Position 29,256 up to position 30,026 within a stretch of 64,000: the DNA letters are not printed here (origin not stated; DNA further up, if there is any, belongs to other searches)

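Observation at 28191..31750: RNA end-healing and sealing module interrupted at both junctions by plus-strand GIY-YIG genes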

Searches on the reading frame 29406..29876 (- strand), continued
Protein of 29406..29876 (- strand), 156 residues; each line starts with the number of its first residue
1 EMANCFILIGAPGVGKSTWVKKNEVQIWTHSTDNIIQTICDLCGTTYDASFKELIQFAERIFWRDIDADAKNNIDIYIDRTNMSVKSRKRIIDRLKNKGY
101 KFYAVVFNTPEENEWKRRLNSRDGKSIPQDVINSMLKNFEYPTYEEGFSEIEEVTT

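Call 63: search_solved_structures(query=A2, max_evalue=0.01, show_alignments=5)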
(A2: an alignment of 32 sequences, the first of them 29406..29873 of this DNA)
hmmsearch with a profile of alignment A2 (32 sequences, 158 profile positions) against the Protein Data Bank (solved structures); distinct sequences matched with E-value up to 0.01: 26.
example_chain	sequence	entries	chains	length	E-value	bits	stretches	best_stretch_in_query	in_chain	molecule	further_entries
4gp7_A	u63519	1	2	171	4e-13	53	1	5-155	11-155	Metallophosphoesterase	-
4gp6_A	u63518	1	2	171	1e-12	51.7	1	5-155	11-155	Metallophosphoesterase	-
4jst_A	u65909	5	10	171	1.3e-12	51.4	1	5-155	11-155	Metallophosphoesterase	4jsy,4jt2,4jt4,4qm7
3adb_A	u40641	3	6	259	3.4e-12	50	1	4-148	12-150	L-seryl-tRNA(Sec) kinase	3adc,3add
3a4l_A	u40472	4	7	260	5.2e-12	49.4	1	5-148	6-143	L-seryl-tRNA(Sec) kinase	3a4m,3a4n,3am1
4mde_A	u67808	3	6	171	8.8e-12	48.6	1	5-155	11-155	Metallophosphoesterase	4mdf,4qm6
3u7g_A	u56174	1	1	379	9.7e-12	48.5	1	64-156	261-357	Bifunctional polynucleotide phosphatase/kinase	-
3u7e_B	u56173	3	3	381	9.8e-12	48.5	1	64-156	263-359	Bifunctional polynucleotide phosphatase/kinase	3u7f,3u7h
1yj5_A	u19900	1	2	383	1e-11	48.5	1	64-156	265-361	5' polynucleotide kinase-3' phosphatase catalytic domain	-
1ly1_A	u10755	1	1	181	1.3e-11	48.1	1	2-141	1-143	polynucleotide kinase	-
3zvn_A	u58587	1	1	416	1.3e-11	48.1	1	64-156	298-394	BIFUNCTIONAL POLYNUCLEOTIDE PHOSPHATASE/KINASE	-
3zvl_A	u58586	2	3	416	1.3e-11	48.1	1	64-156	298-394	BIFUNCTIONAL POLYNUCLEOTIDE PHOSPHATASE/KINASE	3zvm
1ltq_A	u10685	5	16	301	4.3e-11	46.4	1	2-141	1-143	POLYNUCLEOTIDE KINASE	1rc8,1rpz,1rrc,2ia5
4xrp_A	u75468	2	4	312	3.8e-10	43.3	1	3-151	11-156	Pnkp1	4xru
9d8a_A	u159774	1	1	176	4e-09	40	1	61-154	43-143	Rhizopus azygosporus Kinase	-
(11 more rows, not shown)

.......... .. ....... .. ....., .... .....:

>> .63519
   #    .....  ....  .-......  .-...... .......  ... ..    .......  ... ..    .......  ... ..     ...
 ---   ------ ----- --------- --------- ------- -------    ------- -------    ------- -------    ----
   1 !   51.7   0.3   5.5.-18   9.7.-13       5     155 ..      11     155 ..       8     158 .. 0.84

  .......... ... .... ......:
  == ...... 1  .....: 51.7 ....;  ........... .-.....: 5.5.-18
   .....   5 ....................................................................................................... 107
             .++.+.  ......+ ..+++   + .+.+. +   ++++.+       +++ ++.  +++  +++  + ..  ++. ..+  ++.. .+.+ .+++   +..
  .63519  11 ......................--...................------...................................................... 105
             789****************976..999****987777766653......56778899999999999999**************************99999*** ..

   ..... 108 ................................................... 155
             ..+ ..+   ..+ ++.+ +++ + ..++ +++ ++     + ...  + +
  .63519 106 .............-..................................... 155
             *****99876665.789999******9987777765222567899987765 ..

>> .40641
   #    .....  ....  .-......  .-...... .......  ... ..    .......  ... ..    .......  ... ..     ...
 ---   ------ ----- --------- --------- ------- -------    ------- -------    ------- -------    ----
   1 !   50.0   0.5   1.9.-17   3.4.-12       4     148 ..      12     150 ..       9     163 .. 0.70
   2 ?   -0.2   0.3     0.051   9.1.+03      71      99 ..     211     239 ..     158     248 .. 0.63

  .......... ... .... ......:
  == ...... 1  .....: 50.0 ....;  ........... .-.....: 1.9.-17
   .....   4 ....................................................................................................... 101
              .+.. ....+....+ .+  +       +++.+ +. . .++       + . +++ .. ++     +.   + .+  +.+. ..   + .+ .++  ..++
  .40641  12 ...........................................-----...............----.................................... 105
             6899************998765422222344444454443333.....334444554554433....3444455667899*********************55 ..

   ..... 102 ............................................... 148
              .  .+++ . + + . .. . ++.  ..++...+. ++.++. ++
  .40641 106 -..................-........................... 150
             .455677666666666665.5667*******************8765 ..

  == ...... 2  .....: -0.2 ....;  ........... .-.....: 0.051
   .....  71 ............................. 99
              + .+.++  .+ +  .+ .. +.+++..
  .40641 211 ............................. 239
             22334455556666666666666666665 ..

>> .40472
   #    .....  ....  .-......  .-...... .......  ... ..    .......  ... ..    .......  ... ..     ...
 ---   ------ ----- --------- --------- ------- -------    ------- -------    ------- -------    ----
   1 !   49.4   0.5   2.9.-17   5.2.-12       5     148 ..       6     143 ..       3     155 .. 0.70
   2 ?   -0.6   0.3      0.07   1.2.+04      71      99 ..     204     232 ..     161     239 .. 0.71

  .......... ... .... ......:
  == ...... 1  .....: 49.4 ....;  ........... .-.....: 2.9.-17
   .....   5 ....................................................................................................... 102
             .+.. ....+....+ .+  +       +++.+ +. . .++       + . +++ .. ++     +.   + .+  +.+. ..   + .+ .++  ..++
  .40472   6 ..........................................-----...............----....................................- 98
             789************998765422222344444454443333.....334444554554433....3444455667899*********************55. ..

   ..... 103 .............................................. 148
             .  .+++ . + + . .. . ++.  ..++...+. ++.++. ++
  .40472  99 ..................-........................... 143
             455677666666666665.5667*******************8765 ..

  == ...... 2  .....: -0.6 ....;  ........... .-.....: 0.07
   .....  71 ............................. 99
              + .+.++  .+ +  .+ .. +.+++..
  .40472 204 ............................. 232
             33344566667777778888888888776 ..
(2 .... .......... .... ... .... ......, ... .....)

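Call 80: search_protein_families(library=phrogs, proteins=[L084:10503-10847:-, L084:10603-10992:-, L084:10735-11055:+, L084:11010-11315:+, L084:11312-11605:+, L084:11863-12198:-, L084:11972-12256:+, L085:1723-2082:+, L085:3096-3557:+, L085:3536-3949:+], max_evalue=0.001)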
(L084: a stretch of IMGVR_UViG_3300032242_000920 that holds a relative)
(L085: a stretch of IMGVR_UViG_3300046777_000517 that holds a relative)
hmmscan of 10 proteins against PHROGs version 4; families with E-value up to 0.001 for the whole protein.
L084:10503-10847:- (114 aa): 0 families

L084:10603-10992:- (129 aa): 0 families

L084:10735-11055:+ (106 aa): 0 families

L084:11010-11315:+ (101 aa): 0 families

L084:11312-11605:+ (97 aa): 0 families

L084:11863-12198:- (111 aa): 0 families

L084:11972-12256:+ (94 aa): 0 families

L085:1723-2082:+ (119 aa): 1 family
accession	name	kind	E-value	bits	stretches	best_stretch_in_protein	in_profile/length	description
phrog_27783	-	unknown function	9.1e-05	23.8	1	80-117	52-84/88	-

L085:3096-3557:+ (153 aa): 0 families

L085:3536-3949:+ (137 aa): 0 families

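Call 83: search_protein_families(library=pfam, proteins=[L093:8509-9003:+, L095:6217-6726:+], max_evalue=0.01)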
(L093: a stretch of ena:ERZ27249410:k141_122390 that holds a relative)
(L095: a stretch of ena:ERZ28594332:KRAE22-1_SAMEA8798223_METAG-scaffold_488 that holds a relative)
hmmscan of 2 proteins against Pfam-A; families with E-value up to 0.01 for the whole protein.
L093:8509-9003:+ (164 aa): 1 family
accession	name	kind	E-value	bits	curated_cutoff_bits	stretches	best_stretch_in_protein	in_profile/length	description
PF06941.18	NT5C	-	2.5e-06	28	24.8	1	4-135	4-142/180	5' nucleotidase, deoxy (Pyrimidine), cytosolic type C protein (NT5C)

L095:6217-6726:+ (169 aa): 1 family
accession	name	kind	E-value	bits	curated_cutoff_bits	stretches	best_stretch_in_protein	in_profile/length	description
PF06941.18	NT5C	-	4.4e-05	23.9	24.8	1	7-140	3-143/180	5' nucleotidase, deoxy (Pyrimidine), cytosolic type C protein (NT5C)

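Call 91: get_annotated_region(hit=H34, flank=3000)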
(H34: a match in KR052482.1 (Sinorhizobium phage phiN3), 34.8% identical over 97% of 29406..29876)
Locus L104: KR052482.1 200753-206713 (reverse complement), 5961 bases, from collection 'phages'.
description: Sinorhizobium phage phiN3, complete genome.
organism: Sinorhizobium phage phiN3 (NCBI taxid 1647405)
taxonomy: Viruses; Duplodnaviria; Heunggongvirae; Uroviricota; Caudoviricetes; Emdodecavirus; Emdodecavirus N3
host: Sinorhizobium meliloti; source: -; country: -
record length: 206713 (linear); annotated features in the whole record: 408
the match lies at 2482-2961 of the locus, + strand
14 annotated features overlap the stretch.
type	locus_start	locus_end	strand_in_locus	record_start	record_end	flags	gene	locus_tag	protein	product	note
CDS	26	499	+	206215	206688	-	-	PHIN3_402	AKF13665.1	putative metal-dependent phosphohydrolase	gp398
CDS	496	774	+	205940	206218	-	-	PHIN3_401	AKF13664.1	hypothetical protein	gp397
CDS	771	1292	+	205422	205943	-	-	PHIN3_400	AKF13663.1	hypothetical protein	gp396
CDS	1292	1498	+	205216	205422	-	-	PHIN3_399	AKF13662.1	hypothetical protein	gp395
CDS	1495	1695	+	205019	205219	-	-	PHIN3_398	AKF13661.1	hypothetical protein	gp394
CDS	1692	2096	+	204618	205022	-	-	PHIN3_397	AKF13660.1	hypothetical protein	gp393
CDS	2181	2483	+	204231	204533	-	-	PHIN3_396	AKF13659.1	putative YahA protein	gp392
CDS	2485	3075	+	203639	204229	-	-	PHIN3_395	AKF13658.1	putative polyA polymerase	gp391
CDS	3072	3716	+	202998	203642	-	-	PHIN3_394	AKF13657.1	hypothetical protein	gp390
CDS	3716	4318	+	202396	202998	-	-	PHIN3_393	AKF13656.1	metallophosphoesterase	gp389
CDS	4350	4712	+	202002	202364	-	-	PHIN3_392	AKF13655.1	hypothetical protein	gp388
CDS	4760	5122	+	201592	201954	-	-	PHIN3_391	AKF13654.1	hypothetical protein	gp387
CDS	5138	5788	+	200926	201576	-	-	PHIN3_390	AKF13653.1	hypothetical protein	gp386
CDS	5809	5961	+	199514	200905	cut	-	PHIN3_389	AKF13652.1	membrane protease subunit stomatin/prohibitin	gp385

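Call 92: get_annotated_region(hit=H39, flank=3000)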
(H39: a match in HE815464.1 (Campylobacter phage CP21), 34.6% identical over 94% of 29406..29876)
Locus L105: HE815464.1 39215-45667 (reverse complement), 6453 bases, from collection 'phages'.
description: Campylobacter phage CP21 complete sequence.
organism: Campylobacter phage CP21 (NCBI taxid 2881391)
taxonomy: Viruses; Duplodnaviria; Heunggongvirae; Uroviricota; Caudoviricetes; Eucampyvirinae; Firehammervirus; Firehammervirus CP21
host: Campylobacter sp.; source: water; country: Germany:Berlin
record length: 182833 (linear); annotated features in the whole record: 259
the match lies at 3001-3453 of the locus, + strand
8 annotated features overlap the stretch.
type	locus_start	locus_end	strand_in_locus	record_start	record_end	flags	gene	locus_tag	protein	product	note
CDS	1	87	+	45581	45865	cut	CP21_073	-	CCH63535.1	putative homing endonuclease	-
CDS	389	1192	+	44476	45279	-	CP21_072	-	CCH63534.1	putative homing endonuclease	-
CDS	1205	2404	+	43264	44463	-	CP21_071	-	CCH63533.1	putative homing endonuclease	-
CDS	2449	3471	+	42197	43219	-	CP21_070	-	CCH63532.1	putative poly A polymerase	-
CDS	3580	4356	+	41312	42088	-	CP21_069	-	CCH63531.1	hypothetical protein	-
CDS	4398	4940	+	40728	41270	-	CP21_068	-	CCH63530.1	putative transcriptional regulator NadR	-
CDS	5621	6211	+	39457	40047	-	CP21_067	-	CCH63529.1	putative tail tube monomer (T4 gp19-like)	-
CDS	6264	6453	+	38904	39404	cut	CP21_066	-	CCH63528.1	putative DNA end protector protein (T4 gp02-like)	-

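Call 93: search_protein_families(library=pfam, proteins=[L105:2449-3471:+, L104:3716-4318:+, L104:3072-3716:+, L104:26-499:+, L104:2485-3075:+, L105:3580-4356:+], max_evalue=0.01)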
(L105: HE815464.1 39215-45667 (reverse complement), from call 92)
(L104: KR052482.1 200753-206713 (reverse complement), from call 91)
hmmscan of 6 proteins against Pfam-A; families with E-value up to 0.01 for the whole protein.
L105:2449-3471:+ (340 aa): 5 families
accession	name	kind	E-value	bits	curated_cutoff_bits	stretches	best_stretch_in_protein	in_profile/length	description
PF13671.12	AAA_33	-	9.1e-13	49.2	27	1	185-326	3-143/143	AAA domain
PF01966.28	HD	-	6.9e-08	33.2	22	1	36-125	2-87/116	HD domain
PF08433.16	KTI12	-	8.2e-05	22.7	22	1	185-326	5-140/271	Chromatin associated protein KTI12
PF06414.18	Zeta_toxin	-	0.00096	19.1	22.3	1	179-323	14-166/199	Zeta toxin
PF13238.12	AAA_18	-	0.0043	17.9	29.4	0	186-311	3-118/128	AAA domain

L104:3716-4318:+ (200 aa): 1 family
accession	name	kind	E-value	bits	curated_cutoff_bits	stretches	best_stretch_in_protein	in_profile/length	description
PF12850.12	Metallophos_2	-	0.0017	18.8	27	1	5-149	3-120/154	Calcineurin-like phosphoesterase superfamily domain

L104:3072-3716:+ (214 aa): 0 families

L104:26-499:+ (157 aa): 3 families
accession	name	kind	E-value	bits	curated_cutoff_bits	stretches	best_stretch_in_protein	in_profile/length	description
PF13328.12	HD_4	-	3.6e-06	27.2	27.2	1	8-85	1-78/156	HD domain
PF01966.28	HD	-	0.00038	21.1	22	1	28-114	2-116/116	HD domain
PF06025.17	DUF913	-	0.0096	15.4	24.7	0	46-104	124-180/382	Domain of Unknown Function (DUF913)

L104:2485-3075:+ (196 aa): 2 families
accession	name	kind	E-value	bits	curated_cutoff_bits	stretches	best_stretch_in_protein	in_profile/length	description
PF13671.12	AAA_33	-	3.3e-14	53.8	27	1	6-148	1-142/143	AAA domain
PF13207.12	AAA_17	-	0.00054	20.7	27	1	10-83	1-77/136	AAA domain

L105:3580-4356:+ (258 aa): 1 family
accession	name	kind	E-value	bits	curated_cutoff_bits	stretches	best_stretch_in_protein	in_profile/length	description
PF20314.3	DUF6610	-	0.0074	16.4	27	0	179-224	124-170/198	Family of unknown function (DUF6610)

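Call 95: search_protein_representatives(alignment_id=A5)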
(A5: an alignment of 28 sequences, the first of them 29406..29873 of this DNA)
Query: 28 sequences, 155 profile positions. Proteins with E-value up to 0.001 (for the whole library): 16103; up to 1e-10: 5719; up to 1e-30: 1157. The best 150 are listed.
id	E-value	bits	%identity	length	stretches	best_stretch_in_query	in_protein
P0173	6.0e-65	234.2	-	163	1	1-154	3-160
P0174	3.2e-59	215.6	-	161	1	1-154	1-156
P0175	6.9e-59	214.5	-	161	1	1-154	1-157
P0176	1.1e-58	213.8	-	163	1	2-154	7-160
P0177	4.8e-58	211.8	-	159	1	2-154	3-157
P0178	3.8e-57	208.9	-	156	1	1-154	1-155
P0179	3.8e-56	205.6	-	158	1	2-154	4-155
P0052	5.3e-56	205.1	-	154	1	1-154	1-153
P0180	5.6e-56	205.1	-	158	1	1-152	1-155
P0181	1.6e-55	203.6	-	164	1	2-153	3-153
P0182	4.6e-55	202.1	-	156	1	1-154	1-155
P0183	3.1e-54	199.4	-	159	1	2-154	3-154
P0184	1.6e-53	197.1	-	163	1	1-153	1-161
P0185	3.8e-53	195.9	-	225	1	1-153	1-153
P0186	4.7e-52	192.3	-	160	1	1-153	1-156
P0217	1.8e-48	180.7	-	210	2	1-89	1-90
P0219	2.2e-48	180.4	-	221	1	2-154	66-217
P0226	1.3e-47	177.9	-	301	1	2-154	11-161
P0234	1.9e-47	177.4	-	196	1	2-154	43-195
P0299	2.4e-44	167.3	-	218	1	3-152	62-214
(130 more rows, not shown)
